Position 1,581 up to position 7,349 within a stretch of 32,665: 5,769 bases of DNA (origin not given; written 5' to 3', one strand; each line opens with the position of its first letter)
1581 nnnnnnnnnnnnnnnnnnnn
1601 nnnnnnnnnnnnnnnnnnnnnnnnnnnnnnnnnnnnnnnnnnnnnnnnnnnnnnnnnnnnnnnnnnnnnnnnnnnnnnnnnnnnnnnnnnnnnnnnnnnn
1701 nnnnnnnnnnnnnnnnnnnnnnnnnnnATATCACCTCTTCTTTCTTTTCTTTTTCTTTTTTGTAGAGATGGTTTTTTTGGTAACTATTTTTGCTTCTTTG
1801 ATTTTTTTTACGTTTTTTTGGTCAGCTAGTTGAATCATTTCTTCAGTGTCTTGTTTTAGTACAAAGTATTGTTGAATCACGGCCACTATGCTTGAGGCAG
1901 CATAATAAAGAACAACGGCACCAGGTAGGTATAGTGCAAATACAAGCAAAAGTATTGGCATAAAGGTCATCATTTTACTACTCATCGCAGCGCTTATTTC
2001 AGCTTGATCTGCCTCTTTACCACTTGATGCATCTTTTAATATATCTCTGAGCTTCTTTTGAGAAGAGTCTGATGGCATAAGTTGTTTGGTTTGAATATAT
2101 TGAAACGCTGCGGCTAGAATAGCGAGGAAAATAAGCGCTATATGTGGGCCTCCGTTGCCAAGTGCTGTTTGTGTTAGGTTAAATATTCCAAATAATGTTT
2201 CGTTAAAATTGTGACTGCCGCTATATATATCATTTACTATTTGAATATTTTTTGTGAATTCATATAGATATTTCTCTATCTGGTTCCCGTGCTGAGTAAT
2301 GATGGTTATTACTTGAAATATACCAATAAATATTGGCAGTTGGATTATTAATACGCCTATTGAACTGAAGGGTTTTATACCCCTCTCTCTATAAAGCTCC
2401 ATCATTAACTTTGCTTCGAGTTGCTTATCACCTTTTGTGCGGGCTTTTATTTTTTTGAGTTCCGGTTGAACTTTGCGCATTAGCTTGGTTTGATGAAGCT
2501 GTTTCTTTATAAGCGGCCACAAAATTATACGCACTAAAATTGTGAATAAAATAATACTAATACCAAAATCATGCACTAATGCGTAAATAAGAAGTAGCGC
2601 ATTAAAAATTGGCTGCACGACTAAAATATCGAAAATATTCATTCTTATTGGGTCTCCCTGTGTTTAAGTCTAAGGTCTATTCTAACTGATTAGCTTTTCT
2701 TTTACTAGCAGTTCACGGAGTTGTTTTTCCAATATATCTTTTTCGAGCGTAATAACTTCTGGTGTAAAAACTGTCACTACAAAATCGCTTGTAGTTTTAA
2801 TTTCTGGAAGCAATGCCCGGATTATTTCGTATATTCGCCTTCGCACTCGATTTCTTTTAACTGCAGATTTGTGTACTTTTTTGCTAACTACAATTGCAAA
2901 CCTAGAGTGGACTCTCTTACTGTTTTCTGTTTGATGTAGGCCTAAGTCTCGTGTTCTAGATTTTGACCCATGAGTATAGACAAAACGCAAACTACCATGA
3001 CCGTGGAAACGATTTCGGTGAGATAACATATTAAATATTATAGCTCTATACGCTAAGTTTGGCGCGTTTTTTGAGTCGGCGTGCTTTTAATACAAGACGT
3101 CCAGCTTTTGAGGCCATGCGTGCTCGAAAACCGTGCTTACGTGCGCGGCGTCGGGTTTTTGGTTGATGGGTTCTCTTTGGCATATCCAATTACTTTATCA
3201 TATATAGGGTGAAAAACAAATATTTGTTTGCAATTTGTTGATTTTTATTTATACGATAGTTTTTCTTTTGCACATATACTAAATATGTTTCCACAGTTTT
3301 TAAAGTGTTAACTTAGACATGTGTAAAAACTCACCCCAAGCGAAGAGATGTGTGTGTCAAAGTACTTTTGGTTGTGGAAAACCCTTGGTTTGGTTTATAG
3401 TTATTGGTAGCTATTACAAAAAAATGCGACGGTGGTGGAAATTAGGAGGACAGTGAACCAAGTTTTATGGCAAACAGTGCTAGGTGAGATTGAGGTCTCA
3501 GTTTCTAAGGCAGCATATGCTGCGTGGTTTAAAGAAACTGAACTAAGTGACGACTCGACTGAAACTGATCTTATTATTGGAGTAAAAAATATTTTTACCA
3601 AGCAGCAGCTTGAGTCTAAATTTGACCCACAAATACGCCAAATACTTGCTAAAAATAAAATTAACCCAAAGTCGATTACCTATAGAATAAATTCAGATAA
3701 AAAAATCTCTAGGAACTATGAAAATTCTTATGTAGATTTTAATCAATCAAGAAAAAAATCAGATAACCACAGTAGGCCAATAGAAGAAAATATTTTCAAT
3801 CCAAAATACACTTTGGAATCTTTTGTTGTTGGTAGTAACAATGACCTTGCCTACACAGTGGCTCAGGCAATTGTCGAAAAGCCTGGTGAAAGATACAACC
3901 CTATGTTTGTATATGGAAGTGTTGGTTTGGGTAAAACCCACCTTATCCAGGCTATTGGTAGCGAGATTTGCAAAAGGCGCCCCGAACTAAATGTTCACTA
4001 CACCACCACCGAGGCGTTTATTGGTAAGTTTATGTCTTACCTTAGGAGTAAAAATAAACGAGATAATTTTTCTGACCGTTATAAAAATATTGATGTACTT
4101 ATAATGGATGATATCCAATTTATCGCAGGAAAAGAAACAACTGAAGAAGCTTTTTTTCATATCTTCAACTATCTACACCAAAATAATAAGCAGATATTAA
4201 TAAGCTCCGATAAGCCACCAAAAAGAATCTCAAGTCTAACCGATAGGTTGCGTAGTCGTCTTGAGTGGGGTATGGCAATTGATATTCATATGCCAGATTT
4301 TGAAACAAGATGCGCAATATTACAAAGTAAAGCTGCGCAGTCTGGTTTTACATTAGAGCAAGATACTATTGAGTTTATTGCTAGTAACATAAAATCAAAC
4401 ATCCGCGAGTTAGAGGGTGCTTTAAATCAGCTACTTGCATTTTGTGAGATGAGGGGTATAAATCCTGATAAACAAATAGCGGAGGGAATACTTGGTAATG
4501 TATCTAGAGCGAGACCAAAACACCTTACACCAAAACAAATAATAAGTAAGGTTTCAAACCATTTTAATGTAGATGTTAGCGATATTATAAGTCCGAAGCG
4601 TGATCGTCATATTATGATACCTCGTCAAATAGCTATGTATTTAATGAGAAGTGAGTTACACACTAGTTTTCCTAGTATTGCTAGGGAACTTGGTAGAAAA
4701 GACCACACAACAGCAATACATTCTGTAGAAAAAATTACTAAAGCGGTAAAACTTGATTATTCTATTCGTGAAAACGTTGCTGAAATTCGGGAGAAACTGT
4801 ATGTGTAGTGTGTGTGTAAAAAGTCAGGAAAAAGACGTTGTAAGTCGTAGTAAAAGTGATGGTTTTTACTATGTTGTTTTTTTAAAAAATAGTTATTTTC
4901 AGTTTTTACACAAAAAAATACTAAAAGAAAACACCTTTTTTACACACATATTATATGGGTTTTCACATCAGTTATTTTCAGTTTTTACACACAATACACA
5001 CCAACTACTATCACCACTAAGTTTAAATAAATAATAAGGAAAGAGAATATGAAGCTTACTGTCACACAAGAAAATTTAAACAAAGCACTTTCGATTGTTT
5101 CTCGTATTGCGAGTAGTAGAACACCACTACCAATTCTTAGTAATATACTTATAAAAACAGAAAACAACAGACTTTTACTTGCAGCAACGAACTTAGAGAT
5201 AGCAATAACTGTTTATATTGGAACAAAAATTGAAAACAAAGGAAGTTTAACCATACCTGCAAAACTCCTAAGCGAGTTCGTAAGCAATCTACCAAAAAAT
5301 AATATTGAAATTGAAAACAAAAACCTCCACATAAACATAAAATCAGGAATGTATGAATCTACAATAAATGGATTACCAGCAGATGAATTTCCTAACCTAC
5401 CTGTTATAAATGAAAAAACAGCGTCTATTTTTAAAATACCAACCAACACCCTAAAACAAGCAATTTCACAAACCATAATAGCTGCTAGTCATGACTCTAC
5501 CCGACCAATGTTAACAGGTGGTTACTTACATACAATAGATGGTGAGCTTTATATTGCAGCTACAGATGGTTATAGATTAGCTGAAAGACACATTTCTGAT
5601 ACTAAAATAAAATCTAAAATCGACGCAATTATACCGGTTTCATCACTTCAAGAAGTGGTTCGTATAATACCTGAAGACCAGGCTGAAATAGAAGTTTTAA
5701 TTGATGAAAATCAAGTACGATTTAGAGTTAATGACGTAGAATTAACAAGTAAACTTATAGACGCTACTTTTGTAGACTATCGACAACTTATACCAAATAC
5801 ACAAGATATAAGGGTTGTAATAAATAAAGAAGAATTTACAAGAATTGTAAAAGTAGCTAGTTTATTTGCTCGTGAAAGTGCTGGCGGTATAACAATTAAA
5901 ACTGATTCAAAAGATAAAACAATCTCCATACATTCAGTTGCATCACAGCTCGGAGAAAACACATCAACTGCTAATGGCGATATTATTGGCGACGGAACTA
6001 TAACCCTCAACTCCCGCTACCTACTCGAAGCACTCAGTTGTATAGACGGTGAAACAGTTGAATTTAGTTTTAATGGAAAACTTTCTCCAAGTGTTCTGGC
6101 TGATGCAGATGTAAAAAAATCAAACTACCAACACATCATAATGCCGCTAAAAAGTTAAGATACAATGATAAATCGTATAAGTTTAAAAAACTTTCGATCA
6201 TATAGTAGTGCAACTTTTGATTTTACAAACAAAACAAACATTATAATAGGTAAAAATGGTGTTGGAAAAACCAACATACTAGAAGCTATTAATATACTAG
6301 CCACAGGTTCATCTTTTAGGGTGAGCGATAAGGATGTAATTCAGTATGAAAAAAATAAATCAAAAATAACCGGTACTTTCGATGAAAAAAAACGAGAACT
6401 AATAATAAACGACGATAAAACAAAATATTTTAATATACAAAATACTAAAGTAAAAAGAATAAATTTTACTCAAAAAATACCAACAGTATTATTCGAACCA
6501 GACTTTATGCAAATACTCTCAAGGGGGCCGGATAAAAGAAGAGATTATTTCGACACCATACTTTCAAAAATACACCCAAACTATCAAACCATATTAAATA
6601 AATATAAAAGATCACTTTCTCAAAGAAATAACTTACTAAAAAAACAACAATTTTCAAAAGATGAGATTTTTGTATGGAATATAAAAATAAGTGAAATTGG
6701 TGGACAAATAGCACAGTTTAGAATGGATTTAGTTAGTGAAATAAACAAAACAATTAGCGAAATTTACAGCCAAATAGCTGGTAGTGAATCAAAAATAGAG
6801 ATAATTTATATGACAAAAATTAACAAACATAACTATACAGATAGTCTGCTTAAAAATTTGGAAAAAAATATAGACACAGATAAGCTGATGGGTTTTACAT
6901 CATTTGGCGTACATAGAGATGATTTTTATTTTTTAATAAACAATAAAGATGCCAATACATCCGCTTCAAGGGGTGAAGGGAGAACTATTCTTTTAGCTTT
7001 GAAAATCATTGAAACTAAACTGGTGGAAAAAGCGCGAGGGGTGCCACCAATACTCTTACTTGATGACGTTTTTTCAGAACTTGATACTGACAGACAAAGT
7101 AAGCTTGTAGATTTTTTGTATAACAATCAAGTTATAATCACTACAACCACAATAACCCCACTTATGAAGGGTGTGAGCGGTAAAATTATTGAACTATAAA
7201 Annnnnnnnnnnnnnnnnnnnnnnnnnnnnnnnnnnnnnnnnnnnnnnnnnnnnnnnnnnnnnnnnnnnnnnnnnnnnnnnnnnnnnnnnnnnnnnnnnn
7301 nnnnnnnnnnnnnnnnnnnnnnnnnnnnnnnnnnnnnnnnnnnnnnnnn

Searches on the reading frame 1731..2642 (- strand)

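Call 5: search_protein_families(library=pfam, proteins=[window:1731-2642:-], max_evalue=0.01)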
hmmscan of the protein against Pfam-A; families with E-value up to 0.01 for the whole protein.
window:1731-2642:- (303 aa): 1 family
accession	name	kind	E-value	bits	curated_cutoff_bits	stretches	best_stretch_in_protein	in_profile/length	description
PF02096.25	60KD_IMP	-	8.3e-40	136.9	35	1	26-261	1-161/163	60Kd inner membrane protein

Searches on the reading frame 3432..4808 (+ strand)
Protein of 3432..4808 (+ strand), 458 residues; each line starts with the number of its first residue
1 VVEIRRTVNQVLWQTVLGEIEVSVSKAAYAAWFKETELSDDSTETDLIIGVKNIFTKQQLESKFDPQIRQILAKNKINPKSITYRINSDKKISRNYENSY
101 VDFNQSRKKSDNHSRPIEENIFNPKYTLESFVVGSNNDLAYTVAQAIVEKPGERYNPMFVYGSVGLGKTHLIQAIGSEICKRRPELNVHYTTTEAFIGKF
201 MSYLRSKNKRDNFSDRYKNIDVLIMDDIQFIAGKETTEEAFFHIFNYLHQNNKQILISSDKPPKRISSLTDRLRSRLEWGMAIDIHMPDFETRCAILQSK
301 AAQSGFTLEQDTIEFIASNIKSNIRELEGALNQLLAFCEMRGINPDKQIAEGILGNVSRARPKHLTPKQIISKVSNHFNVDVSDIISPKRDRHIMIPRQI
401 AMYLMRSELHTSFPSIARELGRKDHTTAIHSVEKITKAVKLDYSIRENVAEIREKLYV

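Call 5: search_protein_families(library=pfam, proteins=[window:3432-4808:+], max_evalue=0.01)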
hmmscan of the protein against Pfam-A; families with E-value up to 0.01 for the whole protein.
window:3432-4808:+ (458 aa): 9 families
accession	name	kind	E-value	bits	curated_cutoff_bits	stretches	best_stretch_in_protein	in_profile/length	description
PF00308.24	Bac_DnaA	-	5.4e-62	209.2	23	1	123-284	2-162/162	Bacterial DnaA ATPAse domain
PF08299.17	Bac_DnaA_C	-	4.8e-25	87.8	31.5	1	368-435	2-69/69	Bacterial dnaA protein helix-turn-helix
PF11638.13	DnaA_N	-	6.7e-10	39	24.6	1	12-73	3-64/65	DnaA N-terminal domain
PF01695.23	IstB_IS21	-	3.4e-07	30.4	24.1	1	158-262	95-195/238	IstB-like ATP binding protein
PF00910.28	RNA_helicase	-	9e-07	29.8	21.5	1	159-253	2-79/105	RNA helicase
PF22688.2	Hda_lid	-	4.3e-05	23.9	27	1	292-334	3-45/65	Hda, lid domain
PF00004.35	AAA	-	7.8e-05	23.6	21.2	1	158-275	1-125/131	ATPase family associated with various cellular activities (AAA)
PF01637.24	ATPase_2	-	9.7e-05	22.7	33.2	1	153-260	18-117/225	ATPase domain predominantly from Archaea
PF13401.12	AAA_22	-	0.00039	21.2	27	0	157-231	7-96/130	AAA domain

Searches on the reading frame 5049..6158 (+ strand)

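Call 5: search_protein_families(library=pfam, proteins=[window:5049-6158:+], max_evalue=0.01)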
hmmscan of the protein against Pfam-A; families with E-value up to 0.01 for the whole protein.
window:5049-6158:+ (369 aa): 3 families
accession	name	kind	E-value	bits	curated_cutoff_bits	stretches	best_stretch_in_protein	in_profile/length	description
PF00712.24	DNA_pol3_beta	-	2.6e-34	118.4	24.4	2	1-118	1-120/120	DNA polymerase III beta subunit, N-terminal domain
PF02767.21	DNA_pol3_beta_2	-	2.2e-31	109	27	2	130-241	2-114/116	DNA polymerase III beta subunit, central domain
PF02768.20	DNA_pol3_beta_3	-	4.6e-16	59.2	27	1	245-367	1-120/121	DNA polymerase III beta subunit, C-terminal domain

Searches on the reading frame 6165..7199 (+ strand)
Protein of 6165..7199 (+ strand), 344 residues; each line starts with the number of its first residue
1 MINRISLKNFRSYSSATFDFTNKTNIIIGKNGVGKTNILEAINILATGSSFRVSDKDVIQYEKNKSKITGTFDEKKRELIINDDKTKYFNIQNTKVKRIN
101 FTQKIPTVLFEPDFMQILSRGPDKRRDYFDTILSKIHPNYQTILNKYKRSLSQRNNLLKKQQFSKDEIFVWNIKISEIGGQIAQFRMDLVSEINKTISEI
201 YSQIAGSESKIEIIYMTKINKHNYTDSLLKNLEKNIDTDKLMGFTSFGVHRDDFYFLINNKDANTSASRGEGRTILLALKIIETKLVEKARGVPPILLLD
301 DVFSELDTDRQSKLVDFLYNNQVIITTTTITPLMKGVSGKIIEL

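Call 5: search_protein_families(library=pfam, proteins=[window:6165-7199:+], max_evalue=0.01)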
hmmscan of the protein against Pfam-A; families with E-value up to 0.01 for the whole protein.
window:6165-7199:+ (344 aa): 7 families
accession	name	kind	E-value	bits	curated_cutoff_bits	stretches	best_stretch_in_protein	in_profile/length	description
PF02463.25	SMC_N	-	7.6e-21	75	40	1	1-329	1-198/220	RecF/RecN/SMC N terminal domain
PF13476.12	AAA_23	-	1.7e-15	58.6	27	1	4-233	1-177/201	AAA domain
PF13175.12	AAA_15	-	2.8e-14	54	32.1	1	1-236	1-210/374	AAA ATPase domain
PF13304.12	AAA_21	-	4.3e-10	40.6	27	1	25-327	2-297/304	AAA domain, putative AbiEii toxin, Type IV TA system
PF13555.12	AAA_29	-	2.4e-05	24.4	27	1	3-50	2-50/61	P-loop containing region of AAA domain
PF13514.12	AAA_27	-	0.00027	21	22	1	2-83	3-86/206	AAA domain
PF16767.10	KinB_sensor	-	0.0063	17.4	27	0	113-165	46-99/122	Sensor domain of alginate biosynthesis sensor protein KinB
